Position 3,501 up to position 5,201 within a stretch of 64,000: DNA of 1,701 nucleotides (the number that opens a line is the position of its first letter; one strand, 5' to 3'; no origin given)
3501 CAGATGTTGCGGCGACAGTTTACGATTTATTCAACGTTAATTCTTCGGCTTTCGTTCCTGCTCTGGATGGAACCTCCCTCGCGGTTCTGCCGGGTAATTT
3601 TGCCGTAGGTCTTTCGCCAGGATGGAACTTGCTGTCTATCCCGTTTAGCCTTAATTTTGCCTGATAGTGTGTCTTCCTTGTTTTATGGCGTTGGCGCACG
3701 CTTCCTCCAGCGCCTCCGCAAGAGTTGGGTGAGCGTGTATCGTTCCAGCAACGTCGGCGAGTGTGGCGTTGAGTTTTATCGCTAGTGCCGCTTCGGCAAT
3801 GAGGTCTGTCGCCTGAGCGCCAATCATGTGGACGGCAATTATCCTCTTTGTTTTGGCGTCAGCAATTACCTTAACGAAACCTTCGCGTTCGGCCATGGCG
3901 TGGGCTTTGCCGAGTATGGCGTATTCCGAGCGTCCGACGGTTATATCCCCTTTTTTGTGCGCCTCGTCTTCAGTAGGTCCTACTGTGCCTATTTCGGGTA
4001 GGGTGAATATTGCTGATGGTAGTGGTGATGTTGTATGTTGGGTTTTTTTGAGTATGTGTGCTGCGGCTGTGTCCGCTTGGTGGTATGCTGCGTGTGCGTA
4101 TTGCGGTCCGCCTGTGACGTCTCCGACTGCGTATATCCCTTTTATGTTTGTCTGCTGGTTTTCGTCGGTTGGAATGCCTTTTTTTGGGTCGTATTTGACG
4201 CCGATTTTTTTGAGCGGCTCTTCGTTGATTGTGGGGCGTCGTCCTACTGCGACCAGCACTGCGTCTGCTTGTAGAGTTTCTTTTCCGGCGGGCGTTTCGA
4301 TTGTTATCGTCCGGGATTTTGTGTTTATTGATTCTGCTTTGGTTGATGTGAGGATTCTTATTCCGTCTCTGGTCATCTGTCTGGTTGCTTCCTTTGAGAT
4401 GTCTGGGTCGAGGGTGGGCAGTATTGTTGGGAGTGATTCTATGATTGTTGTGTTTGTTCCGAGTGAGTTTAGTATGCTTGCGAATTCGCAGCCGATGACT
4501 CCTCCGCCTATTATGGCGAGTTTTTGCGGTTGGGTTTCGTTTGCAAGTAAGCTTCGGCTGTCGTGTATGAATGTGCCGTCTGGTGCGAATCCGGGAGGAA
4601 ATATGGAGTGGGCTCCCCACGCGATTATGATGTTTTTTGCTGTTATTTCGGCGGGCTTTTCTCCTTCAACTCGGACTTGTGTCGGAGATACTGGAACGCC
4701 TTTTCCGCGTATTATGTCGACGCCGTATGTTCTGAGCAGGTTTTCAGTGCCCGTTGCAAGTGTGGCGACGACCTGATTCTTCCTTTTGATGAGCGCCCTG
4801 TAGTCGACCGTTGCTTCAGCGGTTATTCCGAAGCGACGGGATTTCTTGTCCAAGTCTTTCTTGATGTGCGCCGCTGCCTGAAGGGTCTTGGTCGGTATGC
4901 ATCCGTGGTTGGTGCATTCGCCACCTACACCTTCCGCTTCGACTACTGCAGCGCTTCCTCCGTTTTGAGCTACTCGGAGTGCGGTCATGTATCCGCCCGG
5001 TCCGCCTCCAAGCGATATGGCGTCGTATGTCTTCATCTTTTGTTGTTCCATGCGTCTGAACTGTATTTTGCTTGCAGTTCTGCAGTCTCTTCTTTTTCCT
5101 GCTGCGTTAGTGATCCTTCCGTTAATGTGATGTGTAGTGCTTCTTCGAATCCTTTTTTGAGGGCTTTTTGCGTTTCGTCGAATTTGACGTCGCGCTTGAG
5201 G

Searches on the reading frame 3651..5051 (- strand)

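Call 48: search_protein_families(library=ncbifam, proteins=[window:3651-5051:-], max_evalue=0.00001)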
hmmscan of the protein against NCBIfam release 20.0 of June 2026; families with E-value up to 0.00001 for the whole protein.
window:3651-5051:- (466 aa): 50 families (the best 25 are shown)
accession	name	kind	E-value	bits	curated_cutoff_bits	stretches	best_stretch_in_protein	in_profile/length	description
TIGR01350.1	lipoamide_DH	equivalog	5.8e-142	473.6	408.8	1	9-461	2-460/461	dihydrolipoyl dehydrogenase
NF003585.0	PRK05249.1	equivalog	2.5e-96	323.1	465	1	4-458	2-460/464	Si-specific NAD(P)(+) transhydrogenase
TIGR02053.1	MerA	equivalog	6.8e-95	318.8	454.45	1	9-452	1-450/465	mercury(II) reductase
NF004776.0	PRK06116.1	equivalog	5.3e-92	309.2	480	1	6-447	2-445/450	glutathione-disulfide reductase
NF004945.0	PRK06292.2-3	equivalog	6.7e-87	292.3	494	1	6-452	1-449/457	dihydrolipoyl dehydrogenase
NF004943.0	PRK06292.2-1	equivalog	4.8e-85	286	432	1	6-452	1-452/456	dihydrolipoyl dehydrogenase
NF004991.0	PRK06370.1-3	subfamily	7.2e-80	268.9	620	1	6-462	33-493/509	FAD-containing oxidoreductase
NF004992.0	PRK06370.1-4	equivalog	1.7e-78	264.1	629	1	6-448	2-448/459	FAD-containing oxidoreductase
NF004947.0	PRK06292.2-5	equivalog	2.4e-78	264.1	592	1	6-461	1-464/474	dihydrolipoyl dehydrogenase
TIGR01421.1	gluta_reduc_1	equivalog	6e-78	263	556.15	1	7-448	1-446/450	glutathione-disulfide reductase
NF005884.0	PRK07846.1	equivalog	7.3e-78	262.2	501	1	6-452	1-448/454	mycothione reductase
TIGR01424.1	gluta_reduc_2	equivalog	7.1e-77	258.9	606.05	1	9-448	3-442/446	glutathione-disulfide reductase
NF005572.0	PRK07251.1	equivalog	4.8e-73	246.3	537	1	6-452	1-436/438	FAD-containing oxidoreductase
NF005883.0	PRK07845.1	equivalog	2.1e-72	244.6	479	1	12-456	6-460/466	NAD(P)H-quinone dehydrogenase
NF004946.0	PRK06292.2-4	subfamily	3.1e-72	243.9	634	1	6-459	1-474/487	dihydrolipoyl dehydrogenase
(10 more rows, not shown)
